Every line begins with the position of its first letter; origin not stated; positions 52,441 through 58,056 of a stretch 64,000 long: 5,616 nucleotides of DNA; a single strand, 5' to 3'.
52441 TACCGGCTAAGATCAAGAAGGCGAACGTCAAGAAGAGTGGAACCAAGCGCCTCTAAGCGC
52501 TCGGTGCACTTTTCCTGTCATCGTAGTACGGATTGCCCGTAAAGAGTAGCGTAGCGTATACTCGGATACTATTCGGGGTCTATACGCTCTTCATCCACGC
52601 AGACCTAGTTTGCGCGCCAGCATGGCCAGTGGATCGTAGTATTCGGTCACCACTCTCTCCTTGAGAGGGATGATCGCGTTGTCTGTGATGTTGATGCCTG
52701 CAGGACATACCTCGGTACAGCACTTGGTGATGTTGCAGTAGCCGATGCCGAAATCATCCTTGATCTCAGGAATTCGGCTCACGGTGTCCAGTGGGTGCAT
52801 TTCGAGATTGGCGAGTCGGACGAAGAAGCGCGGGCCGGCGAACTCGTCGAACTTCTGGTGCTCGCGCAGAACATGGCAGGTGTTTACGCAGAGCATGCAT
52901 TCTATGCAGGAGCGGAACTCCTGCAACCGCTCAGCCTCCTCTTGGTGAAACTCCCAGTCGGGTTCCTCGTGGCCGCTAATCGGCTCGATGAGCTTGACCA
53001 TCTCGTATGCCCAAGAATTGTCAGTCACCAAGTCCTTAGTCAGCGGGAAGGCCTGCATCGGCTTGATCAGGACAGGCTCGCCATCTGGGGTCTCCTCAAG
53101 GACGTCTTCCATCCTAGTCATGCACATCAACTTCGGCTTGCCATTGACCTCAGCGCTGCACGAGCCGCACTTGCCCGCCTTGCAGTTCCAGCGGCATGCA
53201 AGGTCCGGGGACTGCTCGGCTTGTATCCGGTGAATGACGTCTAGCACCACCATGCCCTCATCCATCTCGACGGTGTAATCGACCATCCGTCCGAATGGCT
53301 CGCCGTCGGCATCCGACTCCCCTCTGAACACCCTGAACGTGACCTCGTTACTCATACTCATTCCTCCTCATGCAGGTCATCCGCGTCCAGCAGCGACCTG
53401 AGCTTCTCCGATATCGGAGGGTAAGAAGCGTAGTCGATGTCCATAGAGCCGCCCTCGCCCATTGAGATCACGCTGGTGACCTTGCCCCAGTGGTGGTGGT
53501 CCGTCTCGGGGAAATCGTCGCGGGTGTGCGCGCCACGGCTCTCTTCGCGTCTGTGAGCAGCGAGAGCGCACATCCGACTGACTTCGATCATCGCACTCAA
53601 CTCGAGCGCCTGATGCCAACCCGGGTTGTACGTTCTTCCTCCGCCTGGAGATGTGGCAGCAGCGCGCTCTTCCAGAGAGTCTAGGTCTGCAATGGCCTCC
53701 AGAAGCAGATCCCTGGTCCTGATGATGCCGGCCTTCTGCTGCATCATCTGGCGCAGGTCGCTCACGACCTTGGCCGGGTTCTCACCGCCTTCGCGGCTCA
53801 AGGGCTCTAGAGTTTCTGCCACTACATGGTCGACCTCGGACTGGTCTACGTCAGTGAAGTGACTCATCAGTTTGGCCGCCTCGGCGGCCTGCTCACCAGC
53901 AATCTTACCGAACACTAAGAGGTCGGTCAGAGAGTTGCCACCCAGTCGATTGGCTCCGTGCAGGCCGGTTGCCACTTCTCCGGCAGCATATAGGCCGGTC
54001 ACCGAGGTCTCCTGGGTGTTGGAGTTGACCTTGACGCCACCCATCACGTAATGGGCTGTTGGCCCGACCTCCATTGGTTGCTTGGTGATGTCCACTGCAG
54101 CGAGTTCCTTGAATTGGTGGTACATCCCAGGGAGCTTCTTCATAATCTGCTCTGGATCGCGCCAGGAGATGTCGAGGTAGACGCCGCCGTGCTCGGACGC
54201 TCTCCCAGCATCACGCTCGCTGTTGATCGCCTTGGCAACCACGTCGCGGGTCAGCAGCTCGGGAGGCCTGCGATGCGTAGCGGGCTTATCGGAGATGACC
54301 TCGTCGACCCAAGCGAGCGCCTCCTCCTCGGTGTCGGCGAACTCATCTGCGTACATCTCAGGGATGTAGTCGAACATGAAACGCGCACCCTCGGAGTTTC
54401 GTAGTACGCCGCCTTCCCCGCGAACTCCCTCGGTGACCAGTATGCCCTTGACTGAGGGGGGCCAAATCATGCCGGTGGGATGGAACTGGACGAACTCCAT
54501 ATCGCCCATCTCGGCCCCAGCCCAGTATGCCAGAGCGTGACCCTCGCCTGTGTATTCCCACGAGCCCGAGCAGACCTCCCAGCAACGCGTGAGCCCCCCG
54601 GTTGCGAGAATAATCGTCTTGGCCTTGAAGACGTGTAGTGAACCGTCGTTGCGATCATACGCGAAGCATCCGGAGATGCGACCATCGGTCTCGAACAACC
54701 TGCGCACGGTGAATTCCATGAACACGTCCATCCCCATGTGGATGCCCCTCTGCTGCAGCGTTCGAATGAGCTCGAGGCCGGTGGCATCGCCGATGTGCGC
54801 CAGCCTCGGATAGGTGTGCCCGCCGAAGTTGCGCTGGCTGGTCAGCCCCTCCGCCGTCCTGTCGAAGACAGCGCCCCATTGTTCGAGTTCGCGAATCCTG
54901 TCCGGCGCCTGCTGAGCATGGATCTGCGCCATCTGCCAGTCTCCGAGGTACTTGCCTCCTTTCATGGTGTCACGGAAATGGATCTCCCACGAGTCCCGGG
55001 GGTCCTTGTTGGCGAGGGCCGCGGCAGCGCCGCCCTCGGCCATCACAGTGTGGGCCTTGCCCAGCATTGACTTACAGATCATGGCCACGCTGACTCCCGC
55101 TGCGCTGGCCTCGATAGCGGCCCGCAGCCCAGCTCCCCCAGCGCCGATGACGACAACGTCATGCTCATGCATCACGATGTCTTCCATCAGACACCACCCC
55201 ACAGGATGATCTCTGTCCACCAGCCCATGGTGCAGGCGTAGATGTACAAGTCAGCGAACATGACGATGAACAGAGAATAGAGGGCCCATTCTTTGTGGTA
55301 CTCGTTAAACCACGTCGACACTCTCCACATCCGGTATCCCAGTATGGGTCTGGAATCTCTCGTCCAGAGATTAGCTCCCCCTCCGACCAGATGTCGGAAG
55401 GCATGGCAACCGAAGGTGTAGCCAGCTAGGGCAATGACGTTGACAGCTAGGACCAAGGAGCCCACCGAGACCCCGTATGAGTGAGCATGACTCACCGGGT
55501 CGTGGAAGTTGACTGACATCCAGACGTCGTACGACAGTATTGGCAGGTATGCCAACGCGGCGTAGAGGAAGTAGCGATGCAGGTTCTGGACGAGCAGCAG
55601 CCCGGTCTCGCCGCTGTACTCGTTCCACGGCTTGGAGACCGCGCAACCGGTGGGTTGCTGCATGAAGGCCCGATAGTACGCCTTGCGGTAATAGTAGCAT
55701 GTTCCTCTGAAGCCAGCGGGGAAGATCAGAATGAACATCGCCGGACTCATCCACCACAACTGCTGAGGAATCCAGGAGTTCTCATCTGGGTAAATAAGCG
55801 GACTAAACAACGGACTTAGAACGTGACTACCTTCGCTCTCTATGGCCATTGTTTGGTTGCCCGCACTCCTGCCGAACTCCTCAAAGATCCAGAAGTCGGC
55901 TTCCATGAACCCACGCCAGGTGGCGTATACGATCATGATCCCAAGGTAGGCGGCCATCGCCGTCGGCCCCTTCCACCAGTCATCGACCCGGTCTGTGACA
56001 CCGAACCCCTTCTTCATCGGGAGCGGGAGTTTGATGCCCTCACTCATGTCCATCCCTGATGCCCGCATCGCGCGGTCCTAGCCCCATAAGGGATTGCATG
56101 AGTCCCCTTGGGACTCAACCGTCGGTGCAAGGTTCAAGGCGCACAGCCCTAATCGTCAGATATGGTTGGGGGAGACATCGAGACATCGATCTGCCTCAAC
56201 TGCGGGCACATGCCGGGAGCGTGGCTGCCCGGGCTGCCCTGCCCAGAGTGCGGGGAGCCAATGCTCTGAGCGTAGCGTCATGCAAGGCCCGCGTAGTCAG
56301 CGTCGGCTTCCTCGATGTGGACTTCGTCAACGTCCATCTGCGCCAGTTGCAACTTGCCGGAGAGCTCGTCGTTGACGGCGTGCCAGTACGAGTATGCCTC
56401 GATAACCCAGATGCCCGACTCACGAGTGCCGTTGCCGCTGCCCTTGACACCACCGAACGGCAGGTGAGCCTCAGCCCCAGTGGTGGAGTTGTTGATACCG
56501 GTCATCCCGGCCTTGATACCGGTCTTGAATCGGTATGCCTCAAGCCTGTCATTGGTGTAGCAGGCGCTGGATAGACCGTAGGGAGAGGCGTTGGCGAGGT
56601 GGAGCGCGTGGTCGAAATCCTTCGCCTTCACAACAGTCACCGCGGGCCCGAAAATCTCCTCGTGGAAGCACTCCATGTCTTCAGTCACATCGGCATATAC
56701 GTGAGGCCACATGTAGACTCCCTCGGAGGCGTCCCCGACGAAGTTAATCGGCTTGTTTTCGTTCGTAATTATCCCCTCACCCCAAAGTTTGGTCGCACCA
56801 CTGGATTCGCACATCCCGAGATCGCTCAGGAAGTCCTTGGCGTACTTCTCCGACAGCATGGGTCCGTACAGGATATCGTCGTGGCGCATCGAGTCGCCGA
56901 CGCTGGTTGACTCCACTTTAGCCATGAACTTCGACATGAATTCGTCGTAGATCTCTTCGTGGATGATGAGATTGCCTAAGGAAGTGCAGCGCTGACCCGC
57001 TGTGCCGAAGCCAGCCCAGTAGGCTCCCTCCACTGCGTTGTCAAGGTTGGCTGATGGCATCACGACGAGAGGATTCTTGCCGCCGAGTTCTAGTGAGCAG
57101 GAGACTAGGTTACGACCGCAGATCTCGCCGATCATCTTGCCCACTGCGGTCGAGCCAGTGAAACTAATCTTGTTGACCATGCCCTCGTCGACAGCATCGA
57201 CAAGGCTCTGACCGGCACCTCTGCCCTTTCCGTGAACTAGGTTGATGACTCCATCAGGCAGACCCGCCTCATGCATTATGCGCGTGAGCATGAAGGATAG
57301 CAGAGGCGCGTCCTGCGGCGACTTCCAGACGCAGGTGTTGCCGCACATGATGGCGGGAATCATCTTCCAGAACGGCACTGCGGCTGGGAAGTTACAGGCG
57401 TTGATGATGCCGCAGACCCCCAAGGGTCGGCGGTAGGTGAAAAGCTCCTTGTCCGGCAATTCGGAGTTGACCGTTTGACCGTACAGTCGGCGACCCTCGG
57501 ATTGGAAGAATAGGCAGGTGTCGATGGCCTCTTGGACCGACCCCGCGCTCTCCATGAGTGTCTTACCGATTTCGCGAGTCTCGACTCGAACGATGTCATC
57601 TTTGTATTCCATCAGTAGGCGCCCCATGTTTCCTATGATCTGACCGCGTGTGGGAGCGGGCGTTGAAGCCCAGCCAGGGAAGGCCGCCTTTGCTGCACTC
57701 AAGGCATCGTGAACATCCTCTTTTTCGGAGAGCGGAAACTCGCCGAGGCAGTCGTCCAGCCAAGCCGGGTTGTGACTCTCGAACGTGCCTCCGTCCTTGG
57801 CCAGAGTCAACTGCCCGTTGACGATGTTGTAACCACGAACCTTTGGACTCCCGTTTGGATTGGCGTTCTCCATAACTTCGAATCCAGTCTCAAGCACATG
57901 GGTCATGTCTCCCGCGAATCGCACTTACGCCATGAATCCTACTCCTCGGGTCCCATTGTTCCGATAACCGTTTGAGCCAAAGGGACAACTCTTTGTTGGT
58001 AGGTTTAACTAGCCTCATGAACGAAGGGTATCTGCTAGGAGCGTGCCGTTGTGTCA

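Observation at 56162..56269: Unannotated 35-codon zinc-ribbon ORF in the sdhC / aldehyde dehydrogenase intergenic gap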

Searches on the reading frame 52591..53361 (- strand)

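Call 58: search_protein_families(library=pfam, proteins=[window:52591-53361:-], max_evalue=0.01)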
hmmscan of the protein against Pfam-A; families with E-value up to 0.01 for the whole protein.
window:52591-53361:- (256 aa): 7 families
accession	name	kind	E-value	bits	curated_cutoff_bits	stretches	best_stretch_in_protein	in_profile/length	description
PF13085.11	Fer2_3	-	4.2e-26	91.5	27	1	8-116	1-103/107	2Fe-2S iron-sulfur cluster binding domain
PF13183.11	Fer4_8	-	1.9e-08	35.1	27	1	149-223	2-68/68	4Fe-4S dicluster domain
PF12838.12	Fer4_7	-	0.00015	22.6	27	1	151-223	1-52/52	4Fe-4S dicluster domain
PF13746.11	Fer4_18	-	0.00042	20.9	27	0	126-163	35-72/114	4Fe-4S dicluster domain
PF13534.11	Fer4_17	-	0.001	20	22.2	1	151-224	1-61/61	4Fe-4S dicluster domain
PF13187.11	Fer4_9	-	0.0064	16.9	27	0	143-163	33-48/52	4Fe-4S dicluster domain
PF00111.32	Fer2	-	0.008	16.5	21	1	48-76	23-52/77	2Fe-2S iron-sulfur cluster binding domain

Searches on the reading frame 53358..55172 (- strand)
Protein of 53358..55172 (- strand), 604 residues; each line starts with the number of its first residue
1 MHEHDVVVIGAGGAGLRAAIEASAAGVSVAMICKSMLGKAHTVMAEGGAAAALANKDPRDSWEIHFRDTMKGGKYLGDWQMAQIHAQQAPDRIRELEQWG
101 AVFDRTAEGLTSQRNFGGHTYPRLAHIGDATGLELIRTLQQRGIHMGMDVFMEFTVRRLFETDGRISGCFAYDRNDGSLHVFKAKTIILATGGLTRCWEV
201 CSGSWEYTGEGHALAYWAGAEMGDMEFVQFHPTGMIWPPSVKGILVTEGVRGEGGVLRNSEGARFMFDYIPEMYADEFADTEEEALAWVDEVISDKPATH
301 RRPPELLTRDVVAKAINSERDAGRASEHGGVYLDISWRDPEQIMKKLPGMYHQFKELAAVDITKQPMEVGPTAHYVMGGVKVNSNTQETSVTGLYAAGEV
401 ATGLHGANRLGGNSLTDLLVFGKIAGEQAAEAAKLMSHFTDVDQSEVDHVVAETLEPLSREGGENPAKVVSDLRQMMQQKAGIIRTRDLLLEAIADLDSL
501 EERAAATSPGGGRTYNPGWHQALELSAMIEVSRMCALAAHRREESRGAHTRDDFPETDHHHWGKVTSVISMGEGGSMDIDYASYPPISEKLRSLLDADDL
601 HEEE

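Call 58: search_protein_families(library=pfam, proteins=[window:53358-55172:-], max_evalue=0.01)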
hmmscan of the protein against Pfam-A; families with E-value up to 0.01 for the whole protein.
window:53358-55172:- (604 aa): 8 families
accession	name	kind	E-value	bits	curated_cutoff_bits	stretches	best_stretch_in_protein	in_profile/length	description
PF00890.30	FAD_binding_2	-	3.1e-90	303.8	20.4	1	5-415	1-414/414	FAD binding domain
PF02910.25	Succ_DH_flav_C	-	1.3e-26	93.5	20.8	1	472-582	3-114/130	Fumarate reductase flavoprotein C-term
PF07992.20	Pyr_redox_2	-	4.5e-10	39.8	26.1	1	4-204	1-119/291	Pyridine nucleotide-disulphide oxidoreductase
PF03486.20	HI0933_like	-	8.9e-09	35.6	50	2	4-35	1-32/244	HI0933-like protein Rossmann domain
PF01266.30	DAO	-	2.1e-06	28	27.9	1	5-196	1-207/353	FAD dependent oxidoreductase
PF01946.23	Thi4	-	0.0023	17.6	26.2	0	3-35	17-50/235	Thi4 family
PF01134.28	GIDA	-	0.0062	16.1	22.1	1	5-35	1-31/391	Glucose inhibited division protein A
PF01494.25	FAD_binding_3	-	0.0068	16.1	22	0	4-34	2-32/349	FAD binding domain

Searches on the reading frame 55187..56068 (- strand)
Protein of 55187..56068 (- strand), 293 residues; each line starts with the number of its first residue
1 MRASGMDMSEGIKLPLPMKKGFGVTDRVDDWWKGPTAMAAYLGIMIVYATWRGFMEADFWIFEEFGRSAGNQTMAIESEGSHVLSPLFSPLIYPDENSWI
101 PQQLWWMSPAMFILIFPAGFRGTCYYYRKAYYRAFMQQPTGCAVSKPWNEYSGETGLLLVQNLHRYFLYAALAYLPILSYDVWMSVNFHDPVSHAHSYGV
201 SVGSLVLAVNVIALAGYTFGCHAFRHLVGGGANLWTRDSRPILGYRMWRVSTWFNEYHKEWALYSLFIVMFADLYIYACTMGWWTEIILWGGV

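Call 10: find_related_loci(query=window:55187-56068:-, collection=genome_contigs, flank=4000)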
Query window:55187-56068:- (293 aa) in genome_contigs; peptide patterns used: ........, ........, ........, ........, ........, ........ (x = any residue, [..] = any of these).
321 stretches matched a pattern; 305 encode a relative of the query (tblastn E <= 1e-3); the best 80 are kept; 80 distinct loci.
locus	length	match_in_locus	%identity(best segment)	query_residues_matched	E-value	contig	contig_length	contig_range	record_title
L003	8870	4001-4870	96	4-293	0e+0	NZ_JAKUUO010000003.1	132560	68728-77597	MAG: Candidatus Thalassarchaeum betae isolate ALOHA_A2.5_135 A2.5-Thalassarchaeum-4_3, whole genome shotgun sequence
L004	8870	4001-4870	93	4-293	1e-178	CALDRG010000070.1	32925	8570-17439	MAG TPA_asm: uncultured euryarchaeote isolate ERR599125_bin.45_CONCOCT_v1.1_MAG genome assembly, contig: ERZ841701.193,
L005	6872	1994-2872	90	1-293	1e-176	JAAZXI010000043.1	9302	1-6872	MAG: Methanobacteriota archaeon isolate bin122s NODE_43_length_9302_cov_5.230561, whole genome shotgun sequence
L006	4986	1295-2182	91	1-293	3e-179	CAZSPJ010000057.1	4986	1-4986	MAG TPA_asm: uncultured Candidatus Poseidoniales archaeon isolate binchicken_co267_197 genome assembly, contig: NODE_147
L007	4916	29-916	88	1-293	1e-172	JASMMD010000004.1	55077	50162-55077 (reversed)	MAG: Candidatus Thalassarchaeum sp. isolate Arabian9_MAG_56 NODE_4_length_55077_cov_36.117855, whole genome shotgun sequ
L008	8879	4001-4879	89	4-293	1e-170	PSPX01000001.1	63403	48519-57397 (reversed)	MAG: Methanobacteriota archaeon isolate Guaymas_22 scaffold_309, whole genome shotgun sequence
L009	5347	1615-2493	89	4-293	6e-173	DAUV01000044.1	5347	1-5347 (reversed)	MAG TPA_asm: Euryarchaeota archaeon UBA623 UBA623_contig_11554, whole genome shotgun sequence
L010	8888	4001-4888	88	1-293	1e-169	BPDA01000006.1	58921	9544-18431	MAG: Euryarchaeota archaeon CM1_200m.P32 DNA, sequence06, whole genome shotgun sequence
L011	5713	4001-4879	88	4-293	4e-170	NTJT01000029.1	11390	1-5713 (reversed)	MAG: Marine Group II euryarchaeote MED-G34 EUII-MED-G34-C29, whole genome shotgun sequence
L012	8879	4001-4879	88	4-293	2e-169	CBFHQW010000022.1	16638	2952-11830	MAG: Candidatus Thalassarchaeum sp. isolate AGTU_8_bin_52_permissive genome assembly, contig: AGTU_8_bin_52_permissive_c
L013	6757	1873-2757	79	2-293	1e-151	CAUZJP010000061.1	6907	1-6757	MAG: Candidatus Thalassarchaeaceae archaeon isolate CB11b_AW.8 genome assembly, contig: Ga0310124_10007712, whole genome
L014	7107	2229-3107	76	2-292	2e-148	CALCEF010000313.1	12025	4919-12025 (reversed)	MAG TPA_asm: uncultured euryarchaeote isolate ERR598975_bin.65_CONCOCT_v1.1_MAG genome assembly, contig: ERZ833381.820,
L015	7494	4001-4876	76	2-292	2e-147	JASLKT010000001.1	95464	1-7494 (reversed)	MAG: Candidatus Thalassarchaeaceae archaeon isolate ETNP1_MAG_7 NODE_1_length_95464_cov_13.718641, whole genome shotgun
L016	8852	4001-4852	79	11-292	2e-147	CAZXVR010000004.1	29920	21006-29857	MAG TPA_asm: uncultured Candidatus Poseidoniales archaeon isolate SRP077602_co4_142 genome assembly, contig: NODE_2461_l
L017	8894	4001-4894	77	2-293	9e-147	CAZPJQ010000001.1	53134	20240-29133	MAG TPA_asm: uncultured Candidatus Poseidoniales archaeon isolate SRP092902_co1_78 genome assembly, contig: NODE_570_len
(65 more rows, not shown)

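Call 58: search_protein_families(library=pfam, proteins=[window:55187-56068:-], max_evalue=0.01)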
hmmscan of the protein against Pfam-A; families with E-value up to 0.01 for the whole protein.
window:55187-56068:- (293 aa): 0 families

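Call 59: search_protein_families(library=ncbifam, proteins=[window:55187-56068:-], max_evalue=0.01)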
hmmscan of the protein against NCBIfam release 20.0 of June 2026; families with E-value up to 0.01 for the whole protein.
window:55187-56068:- (293 aa): 0 families

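Call 60: search_solved_structures(query=window:55187-56068:-, max_evalue=1)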
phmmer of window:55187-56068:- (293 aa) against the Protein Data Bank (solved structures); distinct sequences matched with E-value up to 1: 2.
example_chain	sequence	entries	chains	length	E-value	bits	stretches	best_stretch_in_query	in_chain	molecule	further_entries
7d6v_C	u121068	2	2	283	2.6e-34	122.2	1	25-285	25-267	Succinate dehydrogenase (Membrane anchor subunit)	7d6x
5kqb_A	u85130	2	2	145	0.092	15.2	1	187-243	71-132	Peptidase M23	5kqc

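Call 68: search_solved_structures(query=window:55187-56068:-, max_evalue=0.001, show_alignments=1)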
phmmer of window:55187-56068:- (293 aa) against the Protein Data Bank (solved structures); distinct sequences matched with E-value up to 0.001: 1.
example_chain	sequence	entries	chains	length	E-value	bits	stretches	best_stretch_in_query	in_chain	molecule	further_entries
7d6v_C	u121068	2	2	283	2.6e-34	122.2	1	25-285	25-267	Succinate dehydrogenase (Membrane anchor subunit)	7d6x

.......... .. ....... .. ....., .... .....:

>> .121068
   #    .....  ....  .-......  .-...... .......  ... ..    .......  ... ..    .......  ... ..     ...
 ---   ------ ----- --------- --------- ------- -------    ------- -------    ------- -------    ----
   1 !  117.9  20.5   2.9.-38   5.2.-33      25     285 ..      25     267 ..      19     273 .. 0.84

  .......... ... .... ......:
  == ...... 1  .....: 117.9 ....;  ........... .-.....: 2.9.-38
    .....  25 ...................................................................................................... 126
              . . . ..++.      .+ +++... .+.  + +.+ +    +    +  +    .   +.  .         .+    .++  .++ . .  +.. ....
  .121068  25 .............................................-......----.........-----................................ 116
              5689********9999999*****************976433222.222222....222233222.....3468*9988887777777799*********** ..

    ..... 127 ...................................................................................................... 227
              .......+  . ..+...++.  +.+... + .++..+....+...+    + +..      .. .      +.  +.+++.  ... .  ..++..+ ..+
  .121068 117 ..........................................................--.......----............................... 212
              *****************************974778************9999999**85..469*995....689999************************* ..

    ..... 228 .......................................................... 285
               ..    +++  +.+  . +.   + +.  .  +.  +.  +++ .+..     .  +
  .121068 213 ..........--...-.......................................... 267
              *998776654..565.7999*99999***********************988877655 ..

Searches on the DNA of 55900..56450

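Call 3: search_rna_families(source=window, start=55900, end=56450, threshold=evalue, max_evalue=1)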
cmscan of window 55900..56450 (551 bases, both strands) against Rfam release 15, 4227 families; matches with E-value up to 1: 0.
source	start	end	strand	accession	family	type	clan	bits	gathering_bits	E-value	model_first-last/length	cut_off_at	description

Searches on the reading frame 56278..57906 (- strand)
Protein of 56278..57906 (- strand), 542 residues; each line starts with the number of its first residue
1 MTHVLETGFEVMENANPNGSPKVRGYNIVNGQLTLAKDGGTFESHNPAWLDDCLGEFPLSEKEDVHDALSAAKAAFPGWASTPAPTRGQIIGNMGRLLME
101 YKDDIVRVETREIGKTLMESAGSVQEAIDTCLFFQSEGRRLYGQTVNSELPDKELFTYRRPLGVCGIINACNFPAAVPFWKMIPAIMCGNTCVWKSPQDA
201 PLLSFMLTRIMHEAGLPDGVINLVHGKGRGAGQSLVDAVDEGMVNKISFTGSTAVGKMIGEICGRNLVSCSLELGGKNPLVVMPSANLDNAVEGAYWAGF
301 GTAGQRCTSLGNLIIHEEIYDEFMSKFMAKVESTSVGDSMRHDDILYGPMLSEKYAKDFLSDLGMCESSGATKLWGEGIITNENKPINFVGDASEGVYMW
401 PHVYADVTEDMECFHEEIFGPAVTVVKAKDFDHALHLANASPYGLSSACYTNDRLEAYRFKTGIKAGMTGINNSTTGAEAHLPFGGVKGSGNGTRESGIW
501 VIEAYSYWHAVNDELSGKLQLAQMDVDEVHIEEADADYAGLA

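Call 58: search_protein_families(library=pfam, proteins=[window:56278-57906:-], max_evalue=0.01)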
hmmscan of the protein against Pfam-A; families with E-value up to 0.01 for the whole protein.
window:56278-57906:- (542 aa): 1 family
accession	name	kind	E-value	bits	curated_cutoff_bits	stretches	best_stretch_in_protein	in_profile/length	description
PF00171.27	Aldedh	-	3.3e-139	464.8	23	1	38-510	5-460/461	Aldehyde dehydrogenase family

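Call 59: search_protein_families(library=ncbifam, proteins=[window:56278-57906:-], max_evalue=0.01)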
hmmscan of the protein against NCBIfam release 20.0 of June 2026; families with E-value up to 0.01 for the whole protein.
window:56278-57906:- (542 aa): 43 families (the best 25 are shown)
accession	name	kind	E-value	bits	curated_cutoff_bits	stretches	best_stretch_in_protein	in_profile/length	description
NF052305.1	DioxValDhHalo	equivalog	1.7e-120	403.2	750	1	26-511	6-479/483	2,5-dioxovalerate dehydrogenase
NF042993.1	AlphKGSA_gudD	equivalog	8.8e-115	384.2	770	1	27-506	6-473/481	alpha-ketoglutaric semialdehyde dehydrogenase GucD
NF050084.1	pip_6_carb_DH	equivalog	2.7e-100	336.5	730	1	54-523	10-470/475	L-piperidine-6-carboxylate dehydrogenase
TIGR02299.1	HpaE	equivalog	7.5e-99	331.5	638.35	1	28-507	4-470/488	5-carboxymethyl-2-hydroxymuconate semialdehyde dehydrogenase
TIGR01804.1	BADH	equivalog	6.1e-94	315.1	668.6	1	29-506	2-464/467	betaine-aldehyde dehydrogenase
NF009725.0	PRK13252.1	equivalog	1.2e-93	314.2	593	1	27-515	9-481/488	betaine-aldehyde dehydrogenase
TIGR01780.1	SSADH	subfamily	3.8e-91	306.2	646.35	1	51-505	7-444/448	succinate-semialdehyde dehydrogenase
NF006916.0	PRK09407.1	equivalog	1.8e-87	294.2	521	1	40-511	34-490/526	succinic semialdehyde dehydrogenase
NF010000.0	PRK13473.1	subfamily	1.3e-86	291.2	615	1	27-497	5-457/475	aminobutyraldehyde dehydrogenase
NF002852.0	PRK03137.1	subfamily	4.4e-86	289.7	648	1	29-498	41-497/514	L-glutamate gamma-semialdehyde dehydrogenase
NF045735.1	PaDhStyDPseudo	equivalog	1e-83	281.7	850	1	27-510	5-478/483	phenylacetaldehyde dehydrogenase StyD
NF008415.0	PRK11241.1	equivalog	1.3e-80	271.4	828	1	23-505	9-472/482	NADP-dependent succinate-semialdehyde dehydrogenase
NF040648.1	lactal_redase_Meth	equivalog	5.3e-80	269.7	650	1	29-494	3-444/463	lactaldehyde dehydrogenase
NF045736.1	PaDhStyDRhodo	equivalog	9.1e-79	265.2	800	1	29-504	7-468/479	phenylacetaldehyde dehydrogenase StyD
NF040792.1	glyc_ald_dh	equivalog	7.7e-76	256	760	1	28-475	4-437/488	D-glyceraldehyde dehydrogenase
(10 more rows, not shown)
